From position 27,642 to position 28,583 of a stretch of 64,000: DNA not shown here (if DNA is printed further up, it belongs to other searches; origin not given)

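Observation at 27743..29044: AbiEii-like nucleotidyltransferase followed by AbiEi-like wHTH protein, in reversed order relative to canonical abiE, with a perfect inverted-repeat operator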

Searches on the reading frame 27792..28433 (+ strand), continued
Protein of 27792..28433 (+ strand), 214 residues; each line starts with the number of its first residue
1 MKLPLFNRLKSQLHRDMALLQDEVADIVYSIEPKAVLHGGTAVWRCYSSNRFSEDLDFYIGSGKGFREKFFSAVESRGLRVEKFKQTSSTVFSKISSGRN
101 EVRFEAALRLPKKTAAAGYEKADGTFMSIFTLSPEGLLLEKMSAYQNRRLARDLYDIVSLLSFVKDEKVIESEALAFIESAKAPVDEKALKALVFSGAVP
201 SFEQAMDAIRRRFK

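Call 18: find_related_loci(query=A1, collection=genome_contigs, flank=3000)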
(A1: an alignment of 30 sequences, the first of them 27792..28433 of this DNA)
Query A1 (214 aa) in genome_contigs; peptide patterns used: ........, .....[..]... (x = any residue, [..] = any of these).
600 stretches matched a pattern (row limit reached: there are more); 126 encode a relative of the query (tblastn E <= 1e-3); the best 80 are kept; 80 distinct loci.
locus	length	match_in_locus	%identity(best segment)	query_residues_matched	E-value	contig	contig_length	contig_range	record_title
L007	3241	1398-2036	51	1-213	1e-72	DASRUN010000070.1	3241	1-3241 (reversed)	MAG TPA_asm: archaeon isolate SMAG_U8112 k141_2226632, whole genome shotgun sequence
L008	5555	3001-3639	51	1-214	8e-68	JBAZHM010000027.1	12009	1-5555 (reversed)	MAG: Candidatus Micrarchaeia archaeon isolate SO_2017_LW3_70 NODE_16040_length_12009_cov_1.106800_LW162_2017, whole geno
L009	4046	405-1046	44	1-214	3e-65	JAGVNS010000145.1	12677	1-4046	MAG: Thaumarchaeota archaeon isolate DeMMO3_24 c_000000068400, whole genome shotgun sequence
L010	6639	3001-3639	47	1-213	1e-63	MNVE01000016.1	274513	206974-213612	MAG: Candidatus Micrarchaeota archaeon CG1_02_47_40 cg1_0.2_scaffold_6_c, whole genome shotgun sequence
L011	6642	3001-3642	47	1-211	2e-59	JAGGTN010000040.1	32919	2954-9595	MAG: Candidatus Micrarchaeota archaeon isolate AUK049 PB_MBMC_003_c_000000000050, whole genome shotgun sequence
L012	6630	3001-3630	45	1-210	4e-58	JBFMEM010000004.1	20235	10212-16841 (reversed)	MAG: Candidatus Micrarchaeota archaeon isolate MAG245 MAG245_4, whole genome shotgun sequence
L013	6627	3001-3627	40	3-211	9e-54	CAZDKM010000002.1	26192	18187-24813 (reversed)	MAG TPA_asm: Candidatus Woesearchaeota archaeon isolate SRP269290_co3_970 genome assembly, contig: NODE_1741_length_2619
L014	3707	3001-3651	42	1-213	7e-54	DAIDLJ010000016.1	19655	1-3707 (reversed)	MAG TPA_asm: Candidatus Micrarchaeota archaeon isolate clean425 NODE_16_length_19655_cov_3.096843, whole genome shotgun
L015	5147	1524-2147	44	3-209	4e-52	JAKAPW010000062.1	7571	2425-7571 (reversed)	MAG: archaeon isolate YF1.bin89 NODE_12936_length_7571_cov_2.086110, whole genome shotgun sequence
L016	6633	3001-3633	40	2-213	1e-51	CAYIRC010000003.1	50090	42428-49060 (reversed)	MAG TPA_asm: Candidatus Woesearchaeota archaeon isolate ERP119705_co3_277 genome assembly, contig: NODE_526_length_50090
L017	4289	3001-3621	39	3-210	5e-49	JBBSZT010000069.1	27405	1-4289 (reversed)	MAG: Nanoarchaeota archaeon isolate H51-bin092_1 H51_bin092_1_000000000069, whole genome shotgun sequence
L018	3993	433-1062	43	3-213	8e-49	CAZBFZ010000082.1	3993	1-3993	MAG TPA_asm: uncultured Methanosarcinales archaeon isolate binchicken_co125_500 genome assembly, contig: NODE_44961_leng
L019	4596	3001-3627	38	2-211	5e-48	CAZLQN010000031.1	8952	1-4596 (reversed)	MAG TPA_asm: Candidatus Hadarchaeota archaeon isolate binchicken_co387_32 genome assembly, contig: NODE_10699_length_895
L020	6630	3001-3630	40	2-212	6e-48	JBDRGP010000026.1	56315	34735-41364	MAG: Candidatus Woesearchaeota archaeon isolate MEGAHIT-group-1.443 k141_12798626, whole genome shotgun sequence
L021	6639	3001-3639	52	1-213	4e-67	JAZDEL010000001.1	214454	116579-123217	MAG: Candidatus Iainarchaeum archaeon isolate MEGAHIT-group-0.15 k141_7479045, whole genome shotgun sequence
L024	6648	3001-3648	36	1-214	5e-39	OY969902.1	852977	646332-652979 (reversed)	MAG: uncultured archaeon isolate MFD01476.bin.c.10 genome assembly, chromosome: 1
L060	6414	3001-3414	30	36-157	2e-6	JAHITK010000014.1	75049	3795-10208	MAG: Patescibacteria group bacterium isolate MM_PC_MetaG.mb.211 MM_PC_MetaG.mb.211_k141_960268, whole genome shotgun seq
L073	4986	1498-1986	29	16-165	7e-6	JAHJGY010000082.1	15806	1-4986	MAG: Patescibacteria group bacterium isolate Modern_marine_glass_biofilm.mb.91 Modern_marine_glas.mb.91_k141_1171065, wh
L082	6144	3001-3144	48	10-58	8e-6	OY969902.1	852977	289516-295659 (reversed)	MAG: uncultured archaeon isolate MFD01476.bin.c.10 genome assembly, chromosome: 1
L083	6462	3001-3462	26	14-156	9e-6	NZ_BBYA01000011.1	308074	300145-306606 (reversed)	Leptolinea tardivitalis strain YMTK-2, whole genome shotgun sequence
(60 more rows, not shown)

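Call 36: search_dna_similar(query=window:27792-28433:+, collection=plasmids, mode=protein, max_evalue=0.001, max_rows=30)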
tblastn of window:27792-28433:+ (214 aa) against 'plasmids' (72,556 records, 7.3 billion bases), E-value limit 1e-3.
Records with a match: 2; places in all: 2; records where one place covers at least 80% of the query: 0.
Best place of each record, by identity: <60% 2.
By first word of the organism name: Rhodococcus 1; Campylobacter 1.
By predicted mobility (MOB-suite, as given by PLSDB): mobilizable 1; non-mobilizable 1.
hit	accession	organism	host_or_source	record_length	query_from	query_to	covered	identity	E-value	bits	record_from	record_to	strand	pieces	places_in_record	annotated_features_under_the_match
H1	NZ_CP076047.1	Rhodococcus sp. USK10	-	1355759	21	174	72%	27.9%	2e-4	49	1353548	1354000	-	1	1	record has no annotation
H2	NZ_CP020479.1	Campylobacter helveticus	cat,cell culture,feces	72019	28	162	63%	26.1%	1e-3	47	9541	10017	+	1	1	nucleotidyl transferase AbiEii/AbiGii toxin family protein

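Call 37: search_solved_structures(query=window:27792-28433:+, max_evalue=1, show_alignments=3)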
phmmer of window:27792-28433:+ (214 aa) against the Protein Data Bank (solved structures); distinct sequences matched with E-value up to 1: 3.
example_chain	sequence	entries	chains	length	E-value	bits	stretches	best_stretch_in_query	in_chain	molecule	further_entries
6y56_A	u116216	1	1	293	0.037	17.2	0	137-170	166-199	Uncharacterized protein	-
4o8s_A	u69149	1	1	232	0.054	16.6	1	32-74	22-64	Putative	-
4ok0_A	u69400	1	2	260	0.066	16.3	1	32-74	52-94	Putative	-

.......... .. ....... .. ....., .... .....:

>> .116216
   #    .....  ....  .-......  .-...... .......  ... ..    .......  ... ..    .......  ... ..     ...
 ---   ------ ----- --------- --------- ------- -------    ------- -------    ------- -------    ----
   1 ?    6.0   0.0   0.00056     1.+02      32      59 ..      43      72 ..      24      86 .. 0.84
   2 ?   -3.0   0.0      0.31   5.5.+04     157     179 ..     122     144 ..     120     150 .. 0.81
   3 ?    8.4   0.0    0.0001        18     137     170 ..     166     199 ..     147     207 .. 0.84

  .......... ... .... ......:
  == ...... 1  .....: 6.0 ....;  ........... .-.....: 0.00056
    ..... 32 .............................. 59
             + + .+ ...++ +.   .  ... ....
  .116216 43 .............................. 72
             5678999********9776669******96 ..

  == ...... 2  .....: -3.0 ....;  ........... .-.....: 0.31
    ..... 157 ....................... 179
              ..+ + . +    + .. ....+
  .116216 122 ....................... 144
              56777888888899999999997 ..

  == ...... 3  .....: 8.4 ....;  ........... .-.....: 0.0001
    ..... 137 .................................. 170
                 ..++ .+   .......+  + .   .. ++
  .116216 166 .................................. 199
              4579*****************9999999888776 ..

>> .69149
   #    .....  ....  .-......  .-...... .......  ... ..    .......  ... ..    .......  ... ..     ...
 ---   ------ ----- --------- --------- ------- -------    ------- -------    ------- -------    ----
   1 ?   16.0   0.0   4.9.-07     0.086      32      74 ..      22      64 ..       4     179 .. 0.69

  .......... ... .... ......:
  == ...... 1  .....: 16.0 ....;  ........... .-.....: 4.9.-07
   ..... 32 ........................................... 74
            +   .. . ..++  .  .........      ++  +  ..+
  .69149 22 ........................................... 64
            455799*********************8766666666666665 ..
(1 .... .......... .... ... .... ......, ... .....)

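Call 47: predict_structure(alignment_id=A1)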
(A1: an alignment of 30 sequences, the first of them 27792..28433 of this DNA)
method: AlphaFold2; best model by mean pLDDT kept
length: 214 residues; sequences in the alignment: 30
mean_pLDDT: 94.0   pTM: 0.89
mean pLDDT of the five models: 94.0, 93.4, 92.3, 91.3, 90.0
residues with pLDDT >= 90: 182; 70-90: 31; 50-70: 1; < 50: 0
segments of 3 or more residues with pLDDT < 50: none
pLDDT, mean of each block of 10 residues (from residue 1): 82 93 98 97 95 95 92 97 96 96 97 96 95 97 96 95 93 96 92 82 96 90
secondary structure, 60 per line:
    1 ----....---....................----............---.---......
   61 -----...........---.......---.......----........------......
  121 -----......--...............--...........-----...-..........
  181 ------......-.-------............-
elements in order: H5-8 H12-31 E36-38 H39-47 E55-60 H66-76 E80-86 E90-96 E101-108 E115-120 E126-131 H134-148 H151-161 H171-180 H187-192 H202-213

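Call 51: fold_search(model_id=the predicted structure, library=pdb)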
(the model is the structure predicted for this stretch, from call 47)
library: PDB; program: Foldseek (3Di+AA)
matches with E <= 10: 899; with E <= 0.001: 16
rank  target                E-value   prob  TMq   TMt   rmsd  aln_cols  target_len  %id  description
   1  6y56                  1.2e-08  1.00  0.66  0.50   4.6       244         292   20  MenT4, nucleotidyltransferase toxin Rv2826c from Mycobacterium tuberculosis H37Rv (released 2020-09-16)
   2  4ok0_B                9.0e-08  1.00  0.54  0.52   7.2       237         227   19  Crystal structure of putative nucleotidyltransferase from H. pylori (released 2014-04-09)
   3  4o8s                  2.0e-07  1.00  0.62  0.58   6.0       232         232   20  Crystal structure of JHP933 from Helicobacter pylori (released 2014-09-10)
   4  4ok0_A                8.2e-07  1.00  0.61  0.58   6.1       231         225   20  Crystal structure of putative nucleotidyltransferase from H. pylori (released 2014-04-09)
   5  8an4_A                1.4e-05  1.00  0.50  0.54   5.6       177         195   14  MenT1 toxin (rv0078a) from Mycobacterium tuberculosis H37Rv (released 2023-08-02)
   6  8an4_B                4.9e-05  1.00  0.46  0.51   5.5       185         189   16  MenT1 toxin (rv0078a) from Mycobacterium tuberculosis H37Rv (released 2023-08-02)
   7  5cfu                  6.2e-05  1.00  0.48  0.56   6.0       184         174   15  Crystal Structure of ANT(2")-Ia in complex with adenylyl-2"-tobramycin (released 2016-07-20)
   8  8an5_A                6.9e-05  1.00  0.47  0.51   5.5       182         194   13  MenAT1 toxin-antitoxin complex (rv0078a-rv0078b) from Mycobacterium tuberculosis H37Rv (released 2023-08-02)
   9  5cfs                  8.3e-05  1.00  0.48  0.56   6.1       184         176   15  Crystal Structure of ANT(2")-Ia in complex with AMPCPP and tobramycin (released 2016-03-16)
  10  4wqk                  8.8e-05  1.00  0.48  0.57   5.9       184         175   14  Crystal structure of aminoglycoside nucleotidylyltransferase ANT(2")-Ia, apo form (released 2014-11-12)
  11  5kqj_MODEL_1_A        9.8e-05  1.00  0.47  0.53   6.3       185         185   13  Solution Structure of Antibiotic-Resistance Factor ANT(2'')-Ia Reveals Substrate-Regulated Conformation Dynami (released 2017-07-12)
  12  4xje                  1.4e-04  1.00  0.48  0.57   5.9       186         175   14  CRYSTAL STRUCTURE OF ANT(2") IN COMPLEX WITH AMP AND TOBRAMYCIN (released 2016-01-20)
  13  4p37_B                2.1e-04  1.00  0.43  0.21  11.1       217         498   12  Crystal structure of the Megavirus polyadenylate synthase (released 2015-04-01)
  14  4p37_A                3.3e-04  1.00  0.43  0.21  11.1       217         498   12  Crystal structure of the Megavirus polyadenylate synthase (released 2015-04-01)
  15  2ewr                  8.0e-04  1.00  0.37  0.47  10.9       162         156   15  Crystal structure of a putative nucleotidyltransferase (tm1012) from Thermotoga maritima at 1.60 A resolution (released 2005-12-06)
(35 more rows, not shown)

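Call 64: search_solved_structures(query=A1, max_evalue=1, show_alignments=3)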
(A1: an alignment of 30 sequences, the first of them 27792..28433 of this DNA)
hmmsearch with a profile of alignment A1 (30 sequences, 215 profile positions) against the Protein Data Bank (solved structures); distinct sequences matched with E-value up to 1: 8.
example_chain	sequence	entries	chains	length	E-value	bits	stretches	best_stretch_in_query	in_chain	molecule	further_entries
4o8s_A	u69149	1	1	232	1.9e-09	40.6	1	33-170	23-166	Putative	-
4ok0_A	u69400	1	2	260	2.4e-09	40.2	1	32-170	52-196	Putative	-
6y56_A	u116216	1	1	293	5e-06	29.4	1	32-64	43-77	Uncharacterized protein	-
9hlo_B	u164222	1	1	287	0.00022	24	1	88-172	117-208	Abortive infection protein AbiGII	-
22pl_C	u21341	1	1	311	0.46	13.2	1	20-100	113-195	Oncostatin-M-specific receptor subunit beta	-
4qvr_A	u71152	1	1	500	0.81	12.4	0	58-158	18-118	Uncharacterized hypothetical protein FTT_1539c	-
6sky_A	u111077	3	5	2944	0.96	12.1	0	5-46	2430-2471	Serine/threonine-protein kinase Tel1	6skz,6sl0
6sl1_A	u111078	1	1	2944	0.96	12.1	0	5-46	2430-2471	Serine/threonine-protein kinase Tel1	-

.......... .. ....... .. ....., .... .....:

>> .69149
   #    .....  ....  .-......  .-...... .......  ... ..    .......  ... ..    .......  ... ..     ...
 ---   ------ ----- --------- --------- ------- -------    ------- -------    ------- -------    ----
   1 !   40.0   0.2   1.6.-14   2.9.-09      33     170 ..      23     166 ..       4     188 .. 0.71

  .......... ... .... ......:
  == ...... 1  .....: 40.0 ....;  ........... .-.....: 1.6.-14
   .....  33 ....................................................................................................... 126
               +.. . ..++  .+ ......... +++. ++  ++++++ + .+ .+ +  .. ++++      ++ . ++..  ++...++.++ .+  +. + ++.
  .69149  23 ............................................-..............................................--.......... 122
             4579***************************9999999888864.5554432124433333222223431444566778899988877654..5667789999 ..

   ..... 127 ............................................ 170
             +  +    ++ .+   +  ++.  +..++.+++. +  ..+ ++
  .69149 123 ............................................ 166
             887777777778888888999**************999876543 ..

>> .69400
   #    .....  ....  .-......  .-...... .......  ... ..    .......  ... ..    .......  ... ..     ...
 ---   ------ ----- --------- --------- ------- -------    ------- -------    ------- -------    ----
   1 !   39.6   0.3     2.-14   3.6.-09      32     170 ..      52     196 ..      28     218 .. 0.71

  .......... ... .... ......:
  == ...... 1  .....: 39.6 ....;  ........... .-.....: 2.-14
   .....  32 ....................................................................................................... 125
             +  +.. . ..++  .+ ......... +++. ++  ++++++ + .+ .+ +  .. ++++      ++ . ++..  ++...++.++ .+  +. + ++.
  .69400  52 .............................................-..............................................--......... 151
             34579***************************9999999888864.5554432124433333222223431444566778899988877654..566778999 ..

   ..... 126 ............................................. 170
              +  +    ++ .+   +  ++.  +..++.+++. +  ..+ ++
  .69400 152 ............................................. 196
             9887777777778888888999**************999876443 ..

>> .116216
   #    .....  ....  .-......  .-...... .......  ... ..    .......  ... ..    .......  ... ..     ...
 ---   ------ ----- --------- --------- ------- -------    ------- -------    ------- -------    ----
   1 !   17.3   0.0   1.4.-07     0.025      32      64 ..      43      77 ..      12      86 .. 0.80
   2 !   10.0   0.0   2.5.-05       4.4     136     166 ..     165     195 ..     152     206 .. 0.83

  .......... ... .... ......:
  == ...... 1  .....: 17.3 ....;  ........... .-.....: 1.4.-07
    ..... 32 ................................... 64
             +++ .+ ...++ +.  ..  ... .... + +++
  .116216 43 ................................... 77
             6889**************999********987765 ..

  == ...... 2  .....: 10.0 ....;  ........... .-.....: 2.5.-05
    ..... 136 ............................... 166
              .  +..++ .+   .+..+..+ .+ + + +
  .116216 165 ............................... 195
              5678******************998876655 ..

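Call 75: search_dna_similar(query=L083:2920-3600:+, collection=plasmids, mode=protein, max_evalue=0.00001, max_rows=25)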
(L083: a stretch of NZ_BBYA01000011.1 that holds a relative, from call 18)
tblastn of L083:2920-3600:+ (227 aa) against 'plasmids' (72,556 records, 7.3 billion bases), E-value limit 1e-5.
Records with a match: 16; places in all: 16; records where one place covers at least 80% of the query: 5.
Best place of each record, by identity: <60% 16.
By first word of the organism name: Pseudomonas 3; Campylobacter 2; Acetobacter 2; Rhizorhabdus 2; Sphingomonas 2; Sphingobium 2; Phocaeicola 1; Cupriavidus 1; Runella 1.
By predicted mobility (MOB-suite, as given by PLSDB): non-mobilizable 9; conjugative 6; mobilizable 1.
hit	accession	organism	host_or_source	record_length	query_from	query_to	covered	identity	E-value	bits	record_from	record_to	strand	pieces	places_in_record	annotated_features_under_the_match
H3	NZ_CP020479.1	Campylobacter helveticus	cat,cell culture,feces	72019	7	189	81%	29.0%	5e-9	63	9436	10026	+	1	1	nucleotidyl transferase AbiEii/AbiGii toxin family protein | type IV toxin-antitoxin system AbiEi family antitoxin ...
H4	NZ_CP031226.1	Pseudomonas amygdali pv. lachrymans str. M301315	-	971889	1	195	86%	26.2%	2e-6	56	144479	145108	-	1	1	nucleotidyl transferase AbiEii/AbiGii toxin family protein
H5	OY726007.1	Phocaeicola massiliensis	-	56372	23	193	75%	29.7%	4e-7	57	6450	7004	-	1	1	record has no annotation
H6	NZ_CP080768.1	Cupriavidus pinatubonensis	genomic assembly,soil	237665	7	199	85%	26.3%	2e-7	58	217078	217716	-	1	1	nucleotidyl transferase AbiEii/AbiGii toxin family protein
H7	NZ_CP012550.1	Campylobacter sp. RM16187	dog,cell culture,oral swab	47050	24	195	76%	28.8%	4e-8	61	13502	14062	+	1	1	nucleotidyl transferase AbiEii/AbiGii toxin family protein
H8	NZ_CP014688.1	Acetobacter persici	water kefir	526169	45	209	73%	29.2%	4e-7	57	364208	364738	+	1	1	nucleotidyl transferase AbiEii/AbiGii toxin family protein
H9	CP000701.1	Rhizorhabdus wittichii RW1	-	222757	5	183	79%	26.0%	3e-8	61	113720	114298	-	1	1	Domain of unknown function DUF1814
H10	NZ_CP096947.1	Pseudomonas aeruginosa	Homo sapiens,broncholveolr lvge fluid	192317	2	188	82%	24.4%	4e-6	54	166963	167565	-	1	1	nucleotidyl transferase AbiEii/AbiGii toxin family protein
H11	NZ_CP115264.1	Pseudomonas aeruginosa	Homo sapiens,culture samples from human ...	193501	2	188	82%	24.4%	4e-6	54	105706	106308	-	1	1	nucleotidyl transferase AbiEii/AbiGii toxin family protein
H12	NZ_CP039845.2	Acetobacter pasteurianus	whole organism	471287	44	206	72%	27.2%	7e-7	57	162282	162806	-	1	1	nucleotidyl transferase AbiEii/AbiGii toxin family protein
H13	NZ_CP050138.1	Sphingomonas sp. CL5.1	-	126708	37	183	65%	30.1%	2e-9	64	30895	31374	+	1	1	nucleotidyl transferase AbiEii/AbiGii toxin family protein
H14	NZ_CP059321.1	Rhizorhabdus wittichii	Enrichment culture,Wastewater treatment ...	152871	37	183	65%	28.8%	2e-7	58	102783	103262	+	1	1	nucleotidyl transferase AbiEii/AbiGii toxin family protein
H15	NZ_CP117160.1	Sphingobium sp. AntQ-1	Genomic DNA,PAH-contaminated soil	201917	37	183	65%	28.8%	3e-8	61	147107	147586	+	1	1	nucleotidyl transferase AbiEii/AbiGii toxin family protein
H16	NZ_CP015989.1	Sphingobium sp. EP60837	cell culture,soil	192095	37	183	65%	28.2%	8e-8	59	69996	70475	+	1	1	nucleotidyl transferase AbiEii/AbiGii toxin family protein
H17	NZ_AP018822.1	Sphingomonas bisphenolicum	-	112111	37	183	65%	28.2%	2e-7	59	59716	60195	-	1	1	nucleotidyl transferase AbiEii/AbiGii toxin family protein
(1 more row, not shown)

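Call 76: get_annotated_region(hit=H4, flank=1500)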
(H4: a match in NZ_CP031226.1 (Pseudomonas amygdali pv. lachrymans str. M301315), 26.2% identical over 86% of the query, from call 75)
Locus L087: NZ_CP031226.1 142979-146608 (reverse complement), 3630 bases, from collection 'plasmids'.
description: Pseudomonas amygdali pv. lachrymans str. M301315 plasmid pMPPla107, complete sequence
organism: Pseudomonas amygdali pv. lachrymans str. M301315 (NCBI taxid 629260)
taxonomy: Bacteria; Pseudomonadota; Gammaproteobacteria; Pseudomonadales; Pseudomonadaceae; Pseudomonas; Pseudomonas amygdali; Pseudomonas amygdali pv. lachrymans str. M301315
host: -; source: -; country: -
typing (MOB-suite, as given by PLSDB): non-mobilizable; replicon rep_cluster_1322; mating-pair formation MPF_I
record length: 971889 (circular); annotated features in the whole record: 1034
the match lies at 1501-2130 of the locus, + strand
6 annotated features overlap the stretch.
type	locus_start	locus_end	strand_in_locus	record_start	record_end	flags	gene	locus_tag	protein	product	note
CDS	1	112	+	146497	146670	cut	-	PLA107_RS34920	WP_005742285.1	hypothetical protein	-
CDS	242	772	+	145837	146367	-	-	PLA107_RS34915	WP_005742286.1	hypothetical protein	-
CDS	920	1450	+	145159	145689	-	-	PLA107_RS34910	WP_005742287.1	hypothetical protein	-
CDS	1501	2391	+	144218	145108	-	-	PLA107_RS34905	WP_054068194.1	nucleotidyl transferase AbiEii/AbiGii toxin family protein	-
CDS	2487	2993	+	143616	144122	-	-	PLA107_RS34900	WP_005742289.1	hypothetical protein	-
CDS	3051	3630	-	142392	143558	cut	-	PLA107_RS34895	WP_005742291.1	ribonucleotide-diphosphate reductase subunit beta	GO:0009263 - deoxyribonucleotide biosynthetic process [Evidence IEA]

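Call 77: get_annotated_region(hit=H6, flank=1500)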
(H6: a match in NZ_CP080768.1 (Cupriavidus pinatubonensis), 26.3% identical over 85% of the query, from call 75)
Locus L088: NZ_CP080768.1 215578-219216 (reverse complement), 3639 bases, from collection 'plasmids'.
description: Cupriavidus pinatubonensis strain HN-2 plasmid p1, complete sequence
organism: Cupriavidus pinatubonensis (NCBI taxid 248026)
taxonomy: Bacteria; Pseudomonadota; Betaproteobacteria; Burkholderiales; Burkholderiaceae; Cupriavidus; Cupriavidus pinatubonensis
host: -; source: genomic assembly,soil; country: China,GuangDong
typing (MOB-suite, as given by PLSDB): non-mobilizable
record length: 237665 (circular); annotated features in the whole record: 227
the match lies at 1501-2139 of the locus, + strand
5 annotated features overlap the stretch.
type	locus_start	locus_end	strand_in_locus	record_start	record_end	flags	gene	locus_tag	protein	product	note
CDS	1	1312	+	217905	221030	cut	-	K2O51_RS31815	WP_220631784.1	hypothetical protein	-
CDS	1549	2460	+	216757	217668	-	-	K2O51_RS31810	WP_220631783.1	nucleotidyl transferase AbiEii/AbiGii toxin family protein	-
CDS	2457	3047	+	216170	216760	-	-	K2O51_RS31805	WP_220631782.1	hypothetical protein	-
CDS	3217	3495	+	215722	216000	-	-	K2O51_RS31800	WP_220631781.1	HU family DNA-binding protein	GO:0030261 - chromosome condensation [Evidence IEA]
CDS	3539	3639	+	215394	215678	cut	-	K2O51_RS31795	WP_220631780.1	hypothetical protein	-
